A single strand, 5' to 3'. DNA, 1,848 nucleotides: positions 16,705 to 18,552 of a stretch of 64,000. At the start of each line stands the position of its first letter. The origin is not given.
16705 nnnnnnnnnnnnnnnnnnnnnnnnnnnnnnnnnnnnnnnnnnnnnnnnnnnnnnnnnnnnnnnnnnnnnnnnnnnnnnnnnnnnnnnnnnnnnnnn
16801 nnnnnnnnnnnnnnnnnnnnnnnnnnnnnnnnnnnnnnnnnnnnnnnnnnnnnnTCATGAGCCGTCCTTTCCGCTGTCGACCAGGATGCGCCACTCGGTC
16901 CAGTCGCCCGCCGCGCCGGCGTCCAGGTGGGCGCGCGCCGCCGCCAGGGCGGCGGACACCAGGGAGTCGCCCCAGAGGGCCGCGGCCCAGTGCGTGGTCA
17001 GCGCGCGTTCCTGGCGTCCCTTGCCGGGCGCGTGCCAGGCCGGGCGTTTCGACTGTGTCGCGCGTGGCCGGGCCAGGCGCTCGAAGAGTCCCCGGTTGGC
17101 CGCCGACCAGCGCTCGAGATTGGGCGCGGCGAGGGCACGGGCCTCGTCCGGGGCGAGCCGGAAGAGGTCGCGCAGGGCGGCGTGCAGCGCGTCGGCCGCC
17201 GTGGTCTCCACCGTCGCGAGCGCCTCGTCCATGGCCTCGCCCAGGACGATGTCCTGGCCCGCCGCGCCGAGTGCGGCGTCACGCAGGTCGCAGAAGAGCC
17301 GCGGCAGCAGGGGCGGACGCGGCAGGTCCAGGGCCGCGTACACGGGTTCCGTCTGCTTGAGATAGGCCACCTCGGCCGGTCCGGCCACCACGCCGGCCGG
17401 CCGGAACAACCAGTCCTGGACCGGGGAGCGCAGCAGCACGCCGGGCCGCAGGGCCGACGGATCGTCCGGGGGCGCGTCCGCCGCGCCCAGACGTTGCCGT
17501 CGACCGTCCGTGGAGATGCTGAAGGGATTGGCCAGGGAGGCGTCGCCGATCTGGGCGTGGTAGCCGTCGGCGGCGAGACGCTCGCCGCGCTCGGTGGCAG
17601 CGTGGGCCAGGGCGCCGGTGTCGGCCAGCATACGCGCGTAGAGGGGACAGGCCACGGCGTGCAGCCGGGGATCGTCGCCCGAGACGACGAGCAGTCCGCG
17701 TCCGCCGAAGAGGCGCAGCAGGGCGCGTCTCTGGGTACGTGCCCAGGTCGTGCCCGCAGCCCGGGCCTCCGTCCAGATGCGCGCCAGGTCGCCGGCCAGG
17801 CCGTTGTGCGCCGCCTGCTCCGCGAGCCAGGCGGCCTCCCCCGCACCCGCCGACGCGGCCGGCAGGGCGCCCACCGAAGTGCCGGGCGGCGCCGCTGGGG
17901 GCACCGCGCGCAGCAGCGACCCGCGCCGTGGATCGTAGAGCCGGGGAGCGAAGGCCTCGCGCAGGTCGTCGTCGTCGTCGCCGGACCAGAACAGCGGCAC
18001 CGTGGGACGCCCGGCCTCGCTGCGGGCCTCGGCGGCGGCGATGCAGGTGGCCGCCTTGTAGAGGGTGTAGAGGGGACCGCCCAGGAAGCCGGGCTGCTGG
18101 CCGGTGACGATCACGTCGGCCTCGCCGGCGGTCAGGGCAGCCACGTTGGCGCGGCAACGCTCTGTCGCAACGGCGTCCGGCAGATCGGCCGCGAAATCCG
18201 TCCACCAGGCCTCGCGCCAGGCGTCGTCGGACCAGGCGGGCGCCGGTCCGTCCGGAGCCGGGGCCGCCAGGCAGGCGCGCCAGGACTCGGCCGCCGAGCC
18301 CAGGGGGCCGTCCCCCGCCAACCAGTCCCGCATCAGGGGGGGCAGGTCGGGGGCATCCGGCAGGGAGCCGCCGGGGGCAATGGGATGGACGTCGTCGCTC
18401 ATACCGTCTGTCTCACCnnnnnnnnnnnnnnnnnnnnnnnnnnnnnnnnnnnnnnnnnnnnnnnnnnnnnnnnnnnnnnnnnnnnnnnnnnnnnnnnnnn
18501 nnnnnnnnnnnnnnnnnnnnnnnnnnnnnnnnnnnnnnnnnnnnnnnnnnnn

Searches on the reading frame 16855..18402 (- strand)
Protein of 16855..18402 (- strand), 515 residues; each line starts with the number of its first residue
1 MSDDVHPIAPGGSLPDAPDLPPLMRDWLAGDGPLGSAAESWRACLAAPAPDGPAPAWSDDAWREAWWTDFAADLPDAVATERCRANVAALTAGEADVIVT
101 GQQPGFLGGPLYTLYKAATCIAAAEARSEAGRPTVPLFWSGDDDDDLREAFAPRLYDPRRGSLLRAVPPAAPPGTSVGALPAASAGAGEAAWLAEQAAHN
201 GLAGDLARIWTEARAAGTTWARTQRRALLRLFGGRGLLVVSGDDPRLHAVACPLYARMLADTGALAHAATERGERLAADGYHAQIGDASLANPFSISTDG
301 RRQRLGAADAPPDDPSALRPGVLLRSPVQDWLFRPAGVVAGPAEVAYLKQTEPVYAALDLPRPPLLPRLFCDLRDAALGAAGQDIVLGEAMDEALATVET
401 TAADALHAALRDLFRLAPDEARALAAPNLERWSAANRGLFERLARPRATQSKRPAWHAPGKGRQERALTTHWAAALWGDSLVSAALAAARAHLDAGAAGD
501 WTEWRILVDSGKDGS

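Call 85: search_protein_families(library=pfam, proteins=[window:16855-18402:-], max_evalue=0.00001)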
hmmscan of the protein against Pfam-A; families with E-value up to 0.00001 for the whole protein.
window:16855-18402:- (515 aa): 1 family
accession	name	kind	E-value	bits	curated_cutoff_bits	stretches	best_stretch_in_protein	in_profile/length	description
PF10079.15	Rossmann-like_BshC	-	4.4e-40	138.6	27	2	79-306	69-298/380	Bacillithiol biosynthesis BshC, N-terminal Rossmann-like domain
